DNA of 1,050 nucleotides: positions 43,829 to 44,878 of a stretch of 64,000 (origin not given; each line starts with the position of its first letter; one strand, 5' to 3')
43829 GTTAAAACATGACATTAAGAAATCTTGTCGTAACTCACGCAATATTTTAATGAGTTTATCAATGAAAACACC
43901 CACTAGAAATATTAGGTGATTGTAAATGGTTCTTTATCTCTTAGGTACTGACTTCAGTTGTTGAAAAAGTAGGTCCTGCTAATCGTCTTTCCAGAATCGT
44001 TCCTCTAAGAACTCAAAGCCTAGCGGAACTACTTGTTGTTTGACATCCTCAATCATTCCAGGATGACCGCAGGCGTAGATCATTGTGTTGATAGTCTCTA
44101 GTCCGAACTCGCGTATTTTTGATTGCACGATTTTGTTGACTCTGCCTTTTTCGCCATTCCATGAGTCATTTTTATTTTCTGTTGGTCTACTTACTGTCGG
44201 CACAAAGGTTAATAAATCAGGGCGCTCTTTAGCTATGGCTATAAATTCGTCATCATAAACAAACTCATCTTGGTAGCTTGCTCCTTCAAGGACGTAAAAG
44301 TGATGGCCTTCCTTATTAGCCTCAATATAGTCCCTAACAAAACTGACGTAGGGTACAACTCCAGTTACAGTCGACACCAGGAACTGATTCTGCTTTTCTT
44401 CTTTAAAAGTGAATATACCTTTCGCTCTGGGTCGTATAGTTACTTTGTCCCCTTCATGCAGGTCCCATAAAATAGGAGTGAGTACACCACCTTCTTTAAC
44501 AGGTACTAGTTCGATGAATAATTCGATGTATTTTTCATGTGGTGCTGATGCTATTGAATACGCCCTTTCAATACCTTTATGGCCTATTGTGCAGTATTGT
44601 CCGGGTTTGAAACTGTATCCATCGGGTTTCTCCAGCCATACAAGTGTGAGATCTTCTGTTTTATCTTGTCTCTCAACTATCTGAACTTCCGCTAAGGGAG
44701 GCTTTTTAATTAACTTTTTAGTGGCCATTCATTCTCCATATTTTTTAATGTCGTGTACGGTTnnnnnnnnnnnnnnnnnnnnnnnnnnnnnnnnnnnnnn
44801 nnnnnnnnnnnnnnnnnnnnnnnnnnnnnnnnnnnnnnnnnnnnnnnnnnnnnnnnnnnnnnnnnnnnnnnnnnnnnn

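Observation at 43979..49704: Stand-alone NuoE-F-G-like module with a silent FDH-fold subunit and a dedicated FNR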

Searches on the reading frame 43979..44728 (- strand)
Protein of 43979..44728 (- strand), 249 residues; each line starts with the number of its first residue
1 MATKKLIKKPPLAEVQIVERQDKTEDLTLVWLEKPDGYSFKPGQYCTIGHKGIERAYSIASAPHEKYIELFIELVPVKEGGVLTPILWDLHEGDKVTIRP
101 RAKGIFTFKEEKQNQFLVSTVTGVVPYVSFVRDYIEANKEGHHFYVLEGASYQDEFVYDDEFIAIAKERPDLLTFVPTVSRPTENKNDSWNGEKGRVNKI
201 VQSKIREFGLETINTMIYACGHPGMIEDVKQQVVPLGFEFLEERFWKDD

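Call 3: search_protein_families(library=pfam, proteins=[window:43979-44728:-])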
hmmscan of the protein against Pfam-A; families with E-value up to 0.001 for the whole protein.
window:43979-44728:- (249 aa): 1 family
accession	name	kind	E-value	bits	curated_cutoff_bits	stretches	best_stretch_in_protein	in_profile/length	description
PF00175.26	NAD_binding_1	-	2.9e-17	63.7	22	1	117-230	1-108/109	Oxidoreductase NAD-binding domain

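Call 4: search_protein_families(library=ncbifam, proteins=[window:43979-44728:-])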
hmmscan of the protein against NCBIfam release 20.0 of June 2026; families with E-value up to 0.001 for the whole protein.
window:43979-44728:- (249 aa): 20 families
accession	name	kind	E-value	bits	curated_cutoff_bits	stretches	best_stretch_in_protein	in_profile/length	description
NF045803.1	MethMoxFADbindMmoC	equivalog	2.1e-19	69.5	500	1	37-234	137-326/343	aromatic/alkene monooxygenase hydroxylase FAD-binding subunit MmoC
NF040810.1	BenC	equivalog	2.8e-16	59.6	430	1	14-236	108-318/333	benzoate 1,2-dioxygenase electron transfer component BenC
NF005963.0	PRK08051.1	equivalog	1.5e-15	57.1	230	1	21-233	12-214/233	NAD(P)H-flavin reductase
NF008178.0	PRK10926.1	equivalog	1.6e-14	53.8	390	1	17-232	9-224/248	ferredoxin--NADP(+) reductase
NF007964.0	PRK10684.1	equivalog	2.5e-14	53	383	1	14-247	11-239/333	NADH oxidoreductase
NF052252.1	flav_redu_LuxG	exception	2.3e-13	49.9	340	1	23-234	11-214/232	flavin mononucleotide reductase LuxG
NF006220.0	PRK08345.1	subfamily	2.4e-13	50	395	1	18-237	21-240/294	cytochrome-c3 hydrogenase subunit gamma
NF009805.0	PRK13289.1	equivalog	2.5e-13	49.8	432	1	16-238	158-382/399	NO-inducible flavohemoprotein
TIGR01941.1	nqrF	equivalog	1.7e-11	43.7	295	1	52-239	204-394/405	NADH:ubiquinone reductase (Na(+)-transporting) subunit F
NF040830.1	sulfhyd_ShyC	equivalog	1.8e-11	43.7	600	1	14-227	13-224/288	NAD(P)-dependent hydrogenase/sulfhydrogenase 2 subunit gamma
NF058606.1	GlBtMonoRdsGbcB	equivalog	2.2e-11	43.3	500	1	30-240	33-239/362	glycine betaine monooxygenase reductase subunit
NF008822.0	PRK11872.1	equivalog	1.8e-10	40.4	402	1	35-232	132-319/341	anthranilate 1,2-dioxygenase electron transfer component AntC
NF040835.1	sulfhyd_HydG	equivalog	2.6e-10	40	650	1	21-238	28-238/292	NADPH-dependent hydrogenase/sulfhydrogenase 1 subunit gamma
TIGR02160.1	PA_CoA_Oxy5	hypoth_equivalog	3e-10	39.5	420.8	1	36-239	29-232/352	1,2-phenylacetyl-CoA epoxidase subunit PaaE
NF058510.1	bifunc_CpcD_PetH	exception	1.6e-08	33.7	635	1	81-231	219-374/405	bifunctional rod-capping linker CpcD/ferredoxin--NADP reductase PetH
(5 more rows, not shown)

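Call 12: search_solved_structures(query=window:43979-44728:-, show_alignments=2, max_evalue=0.01)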
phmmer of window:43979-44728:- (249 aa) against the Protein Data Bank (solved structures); distinct sequences matched with E-value up to 0.01: 63 (the best 60 are shown).
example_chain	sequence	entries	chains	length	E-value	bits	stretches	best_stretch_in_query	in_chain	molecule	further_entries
5tr9_A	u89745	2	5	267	3e-13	53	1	20-241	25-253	Ferredoxin-NADP reductase | Oxidoreductase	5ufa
7qty_A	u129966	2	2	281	5e-13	52.2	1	45-239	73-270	Na(+)-translocating NADH-quinone reductase subunit F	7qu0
6rr3_A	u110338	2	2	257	2.4e-12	50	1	34-238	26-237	Ferredoxin-NADP reductase | Ferredoxin--NADP reductase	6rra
9gxb_A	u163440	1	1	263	2.6e-12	49.9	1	34-238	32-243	ferredoxin--NADP(+) reductase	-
9gxc_A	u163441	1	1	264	2.6e-12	49.9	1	34-238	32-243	ferredoxin--NADP(+) reductase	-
4b4d_A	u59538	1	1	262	6.5e-12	48.6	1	34-239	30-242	FERREDOXIN-NADP REDUCTASE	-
5thx_A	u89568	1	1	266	6.6e-12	48.6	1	36-231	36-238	Ferredoxin--NADP reductase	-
2qdx_A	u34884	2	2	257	4.3e-11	45.9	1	35-233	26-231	Ferredoxin reductase | Ferredoxin--NADP+ reductase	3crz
1tvc_A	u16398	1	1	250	8.8e-11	44.9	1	37-233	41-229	METHANE MONOOXYGENASE COMPONENT C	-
1a8p_A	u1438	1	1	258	1.3e-09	41.1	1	38-230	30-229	NADPH:FERREDOXIN OXIDOREDUCTASE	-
9l8g_A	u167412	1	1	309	6.8e-09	38.7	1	79-231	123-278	Ferredoxin--NADP reductase, chloroplastic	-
9kk7_A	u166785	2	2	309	7.1e-09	38.6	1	79-231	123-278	Ferredoxin--NADP reductase, chloroplastic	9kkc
5h5j_A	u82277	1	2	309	7.1e-09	38.6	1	79-231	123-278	Ferredoxin--NADP reductase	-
3lo8_A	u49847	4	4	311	7.2e-09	38.6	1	79-231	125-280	Ferredoxin--NADP reductase | Ferredoxin-NADP reductase | Ferredoxin--NADP reductase, chloroplastic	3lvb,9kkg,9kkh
8dos_A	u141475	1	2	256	7.2e-09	38.6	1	37-232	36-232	Flavodoxin/ferredoxin--NADP reductase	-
1fdr_A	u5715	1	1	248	2.3e-08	37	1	39-232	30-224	FLAVODOXIN REDUCTASE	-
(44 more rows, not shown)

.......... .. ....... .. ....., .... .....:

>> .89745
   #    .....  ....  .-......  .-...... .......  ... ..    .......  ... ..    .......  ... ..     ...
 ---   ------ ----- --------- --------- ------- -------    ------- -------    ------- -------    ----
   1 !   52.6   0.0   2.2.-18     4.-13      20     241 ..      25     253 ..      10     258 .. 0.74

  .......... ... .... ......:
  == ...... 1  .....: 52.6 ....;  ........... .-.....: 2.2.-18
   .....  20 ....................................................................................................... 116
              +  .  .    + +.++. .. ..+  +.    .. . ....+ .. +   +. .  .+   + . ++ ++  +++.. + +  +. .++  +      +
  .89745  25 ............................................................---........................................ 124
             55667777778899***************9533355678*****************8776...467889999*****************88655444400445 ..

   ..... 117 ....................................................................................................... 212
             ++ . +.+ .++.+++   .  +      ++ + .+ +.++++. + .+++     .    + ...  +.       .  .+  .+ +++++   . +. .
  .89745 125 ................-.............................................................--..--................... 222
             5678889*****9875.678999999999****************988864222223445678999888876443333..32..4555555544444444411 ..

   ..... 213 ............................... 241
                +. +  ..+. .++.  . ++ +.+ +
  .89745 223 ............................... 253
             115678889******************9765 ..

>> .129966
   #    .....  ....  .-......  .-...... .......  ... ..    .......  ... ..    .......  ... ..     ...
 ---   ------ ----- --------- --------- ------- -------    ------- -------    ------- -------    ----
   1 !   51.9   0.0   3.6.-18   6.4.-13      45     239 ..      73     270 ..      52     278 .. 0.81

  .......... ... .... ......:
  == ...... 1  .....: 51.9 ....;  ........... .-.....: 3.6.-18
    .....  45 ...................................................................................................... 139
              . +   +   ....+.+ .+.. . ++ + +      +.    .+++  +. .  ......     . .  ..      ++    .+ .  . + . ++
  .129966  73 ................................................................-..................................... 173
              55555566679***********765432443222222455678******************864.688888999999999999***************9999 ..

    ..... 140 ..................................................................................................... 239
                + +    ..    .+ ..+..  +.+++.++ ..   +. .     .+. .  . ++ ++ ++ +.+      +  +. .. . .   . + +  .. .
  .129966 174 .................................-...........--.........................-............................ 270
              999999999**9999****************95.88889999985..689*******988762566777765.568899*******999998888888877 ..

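Call 43: find_homologous_proteins(query=window:43979-44728:-, max_evalue=1e-10)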
Query window:43979-44728:- (249 aa): 2201 proteins with E <= 1e-10 among 2503 candidates; the best 120 are listed.
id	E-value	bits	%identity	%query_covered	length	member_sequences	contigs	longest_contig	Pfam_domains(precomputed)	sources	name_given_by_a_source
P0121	6.0e-166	568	100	100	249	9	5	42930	PF00175.27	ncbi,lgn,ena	ncbi:MAG: ferredoxin--NADP reductase [Dehalococcoidia bacterium]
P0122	5.3e-156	535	92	100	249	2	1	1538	PF00175.27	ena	-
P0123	8.4e-156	535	92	100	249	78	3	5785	PF00175.27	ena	-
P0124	3.0e-134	464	78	100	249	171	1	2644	PF00175.27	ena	-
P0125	9.8e-132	456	78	100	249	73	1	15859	PF00175.27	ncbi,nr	ncbi:ferredoxin--NADP reductase [Dehalococcoidia bacterium]|nr:ferredoxin--NADP reductase [Dehalococ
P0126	1.4e-131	455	77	100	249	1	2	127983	PF00175.27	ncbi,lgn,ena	-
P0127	2.5e-130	451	76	100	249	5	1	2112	PF00175.27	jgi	-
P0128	3.4e-129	448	77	100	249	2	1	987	PF00175.27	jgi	-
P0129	8.1e-126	437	75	100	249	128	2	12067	PF00175.27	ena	-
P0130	6.8e-125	434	81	90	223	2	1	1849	PF00175.27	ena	-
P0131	1.2e-124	433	72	100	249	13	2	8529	PF00175.27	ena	-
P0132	3.1e-124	431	73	100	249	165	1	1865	PF00175.27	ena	-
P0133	8.6e-124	430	71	100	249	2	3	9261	PF00175.27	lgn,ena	-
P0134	4.6e-123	428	72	99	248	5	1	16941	PF00175.27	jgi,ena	jgi:NAD(P)H-flavin reductase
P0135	6.3e-122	424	70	100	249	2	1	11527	PF00175.27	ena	-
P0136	1.8e-121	422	70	100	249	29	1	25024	PF00175.27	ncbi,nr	ncbi:MAG: ferredoxin--NADP(+) reductase [Chloroflexi bacterium]|nr:ferredoxin--NADP(+) reductase [Ch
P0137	3.6e-120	418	70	99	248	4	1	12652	PF00175.27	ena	-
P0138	6.1e-120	417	71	100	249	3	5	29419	PF00175.27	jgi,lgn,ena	-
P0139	1.4e-119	416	70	99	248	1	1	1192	PF00175.27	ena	-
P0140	1.4e-117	410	69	100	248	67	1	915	PF00175.27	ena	-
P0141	1.7e-114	400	68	100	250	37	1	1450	PF00175.27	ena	-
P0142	1.4e-113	397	65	100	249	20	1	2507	PF00175.27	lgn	-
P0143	5.8e-113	394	65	100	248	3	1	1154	PF00175.27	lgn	-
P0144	3.1e-112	392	71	96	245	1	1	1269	PF00175.27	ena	-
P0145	6.3e-112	391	68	100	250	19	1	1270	PF00175.27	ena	-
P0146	2.4e-111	389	69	100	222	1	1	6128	PF00175.27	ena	-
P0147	2.0e-107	376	66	100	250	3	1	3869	PF00175.27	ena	-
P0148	1.4e-106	374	67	99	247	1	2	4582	PF00175.27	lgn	-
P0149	2.2e-106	373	65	99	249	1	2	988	PF00175.27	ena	-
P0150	4.2e-106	372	64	100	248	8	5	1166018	PF00175.27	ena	-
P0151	1.1e-105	371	64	100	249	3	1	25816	PF00175.27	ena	-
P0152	2.3e-105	370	65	97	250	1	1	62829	PF00175.27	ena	-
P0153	2.3e-105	370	64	97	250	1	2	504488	PF00175.27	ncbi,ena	-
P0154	3.1e-105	369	64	97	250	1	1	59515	PF00175.27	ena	-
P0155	3.1e-105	369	64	97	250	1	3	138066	PF00175.27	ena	-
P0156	4.3e-105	369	64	100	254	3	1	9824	PF00175.27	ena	-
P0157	5.8e-105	368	64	100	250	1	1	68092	PF00175.27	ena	-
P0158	9.0e-105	368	62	100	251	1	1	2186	PF00175.27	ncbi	-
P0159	1.1e-104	367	65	100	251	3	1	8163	PF00175.27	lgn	-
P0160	3.2e-104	366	66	96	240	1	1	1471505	PF00175.27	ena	-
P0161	3.2e-104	366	61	100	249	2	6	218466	PF00175.27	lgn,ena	-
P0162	4.1e-104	365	64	100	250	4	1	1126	PF00175.27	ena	-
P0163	4.2e-104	365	64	100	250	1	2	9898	PF00175.27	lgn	-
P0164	6.3e-104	365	65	100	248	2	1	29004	PF00175.27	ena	-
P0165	8.1e-104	365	63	100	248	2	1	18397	PF00175.27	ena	-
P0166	1.6e-103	364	64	100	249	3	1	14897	PF00175.27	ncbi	-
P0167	1.6e-103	364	65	96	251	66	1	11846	PF00175.27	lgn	-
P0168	1.8e-103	363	63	100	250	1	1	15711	PF00175.27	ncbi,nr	ncbi:MAG: ferredoxin--NADP reductase [Chloroflexi bacterium]|nr:ferredoxin--NADP reductase [Chlorofl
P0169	2.5e-103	363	62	100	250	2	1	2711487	PF00175.27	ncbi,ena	-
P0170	2.5e-103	363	62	100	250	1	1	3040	PF00175.27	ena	-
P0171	2.8e-103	363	63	100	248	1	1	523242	PF00175.27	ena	-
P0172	3.3e-103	362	65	96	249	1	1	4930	PF00175.27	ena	-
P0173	3.4e-103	362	63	100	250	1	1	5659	PF00175.27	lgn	-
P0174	7.1e-103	361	63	96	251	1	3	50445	PF00175.27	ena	-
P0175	7.3e-103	361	64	95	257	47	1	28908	PF00175.27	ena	-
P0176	7.9e-103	361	63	99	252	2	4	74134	PF00175.27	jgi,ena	jgi:NAD(P)H-flavin reductase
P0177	8.1e-103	361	61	100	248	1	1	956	PF00175.27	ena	-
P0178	8.5e-103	361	64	97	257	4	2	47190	PF00175.27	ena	-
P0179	1.2e-102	361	66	97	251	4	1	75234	PF00175.27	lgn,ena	-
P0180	1.8e-102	360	65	95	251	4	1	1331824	PF00175.27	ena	-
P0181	2.0e-102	360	62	99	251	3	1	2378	PF00175.27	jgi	-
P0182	2.1e-102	360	64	94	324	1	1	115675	PF00175.27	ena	-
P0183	2.2e-102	360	63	100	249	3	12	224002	PF00175.27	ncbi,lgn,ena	ncbi:MAG: hypothetical protein ACJ0BB_04865 [Dehalococcoidia bacterium]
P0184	2.6e-102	360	64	96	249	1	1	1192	PF00175.27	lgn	-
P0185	2.6e-102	360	63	100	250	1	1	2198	PF00175.27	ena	-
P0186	2.8e-102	359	65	96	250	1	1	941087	PF00175.27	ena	-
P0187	2.8e-102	359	66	96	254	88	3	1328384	PF00175.27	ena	-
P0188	2.9e-102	359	61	100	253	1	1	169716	PF00175.27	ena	-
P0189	2.9e-102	359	62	100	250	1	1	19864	PF00175.27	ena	-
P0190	3.0e-102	359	63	100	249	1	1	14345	PF00175.27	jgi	-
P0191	3.4e-102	359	63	100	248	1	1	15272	PF00175.27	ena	-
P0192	3.4e-102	359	63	100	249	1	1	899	PF00175.27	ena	-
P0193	3.5e-102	359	63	100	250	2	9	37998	PF00175.27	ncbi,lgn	-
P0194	3.9e-102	359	63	100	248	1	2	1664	PF00175.27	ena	-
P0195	4.7e-102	359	63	100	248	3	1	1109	PF00175.27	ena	-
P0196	5.1e-102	359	63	97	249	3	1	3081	PF00175.27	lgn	-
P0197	5.2e-102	359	63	95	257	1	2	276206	PF00175.27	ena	-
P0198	5.6e-102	358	64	98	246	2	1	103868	PF00175.27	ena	-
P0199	5.8e-102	358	64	99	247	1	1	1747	PF00175.27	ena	-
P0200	7.7e-102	358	62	100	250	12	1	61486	PF00175.27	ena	-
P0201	9.8e-102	358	64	98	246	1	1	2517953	PF00175.27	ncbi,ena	-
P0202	1.1e-101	357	64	99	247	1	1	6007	PF00175.27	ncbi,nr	ncbi:MAG: ferredoxin--NADP reductase [Chloroflexi bacterium]|nr:ferredoxin--NADP reductase [Chlorofl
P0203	1.1e-101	357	63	97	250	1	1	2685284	PF00175.27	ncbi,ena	-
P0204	1.2e-101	357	63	96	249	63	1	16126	PF00175.27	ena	-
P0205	1.2e-101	357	64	99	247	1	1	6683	PF00175.27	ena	-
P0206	1.2e-101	357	64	96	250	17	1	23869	PF00175.27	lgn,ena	-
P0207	1.3e-101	357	68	89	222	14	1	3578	PF00175.27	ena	-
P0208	1.5e-101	357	62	100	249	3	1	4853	PF00175.27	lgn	-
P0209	1.6e-101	357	60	100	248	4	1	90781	PF00175.27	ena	-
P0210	1.6e-101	357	63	99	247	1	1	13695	PF00175.27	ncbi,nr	ncbi:MAG: ferredoxin--NADP reductase [Chloroflexi bacterium]|nr:ferredoxin--NADP reductase [Chlorofl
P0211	1.8e-101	357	63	100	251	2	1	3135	PF00175.27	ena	-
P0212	2.0e-101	357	63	100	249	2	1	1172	PF00175.27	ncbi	-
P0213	2.1e-101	357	63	100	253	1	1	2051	PF00175.27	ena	-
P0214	2.5e-101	356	65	96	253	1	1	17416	PF00175.27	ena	-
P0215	2.6e-101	356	63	100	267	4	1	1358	PF00175.27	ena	-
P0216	2.8e-101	356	64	99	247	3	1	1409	PF00175.27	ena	-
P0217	3.5e-101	356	61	100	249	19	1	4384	PF00175.27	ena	-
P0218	3.8e-101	356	64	100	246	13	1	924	PF00175.27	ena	-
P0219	4.6e-101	355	66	96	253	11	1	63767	PF00175.27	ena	-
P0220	4.7e-101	355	62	100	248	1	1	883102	PF00175.27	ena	-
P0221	4.8e-101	355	63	100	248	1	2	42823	PF00175.27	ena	-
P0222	4.9e-101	355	63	97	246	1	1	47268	PF00175.27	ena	-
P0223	5.1e-101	355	62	100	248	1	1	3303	PF00175.27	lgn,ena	-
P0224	5.3e-101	355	62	100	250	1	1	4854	PF00175.27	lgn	-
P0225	5.7e-101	355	63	95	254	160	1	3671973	PF00175.27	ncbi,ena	-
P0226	6.3e-101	355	63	100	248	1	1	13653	PF00175.27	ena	-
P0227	6.4e-101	355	63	99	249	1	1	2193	PF00175.27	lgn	-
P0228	6.6e-101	355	63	99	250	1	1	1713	PF00175.27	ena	-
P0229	7.5e-101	355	60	100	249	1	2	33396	PF00175.27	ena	-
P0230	8.0e-101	355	63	96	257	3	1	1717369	PF00175.27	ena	-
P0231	8.3e-101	355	62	100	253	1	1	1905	PF00175.27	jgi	jgi:NAD(P)H-flavin reductase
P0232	9.8e-101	354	61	100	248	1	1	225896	PF00175.27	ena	-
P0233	1.2e-100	354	63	100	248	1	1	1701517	PF00175.27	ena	-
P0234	1.2e-100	354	62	100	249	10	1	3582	PF00175.27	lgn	-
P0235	1.3e-100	354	62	100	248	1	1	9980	PF00175.27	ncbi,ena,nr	ncbi:MAG: FAD-binding oxidoreductase [Chloroflexi bacterium]|nr:FAD-binding oxidoreductase [Chlorofl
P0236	1.3e-100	354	61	100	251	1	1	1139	PF00175.27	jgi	jgi:ferredoxin-NADP reductase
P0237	1.6e-100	354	61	100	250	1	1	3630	PF00175.27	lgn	-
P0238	1.7e-100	354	63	97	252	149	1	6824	PF00175.27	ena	-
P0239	1.9e-100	353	63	95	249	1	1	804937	PF00175.27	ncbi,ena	-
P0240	1.9e-100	353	61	100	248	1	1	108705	PF00175.27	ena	-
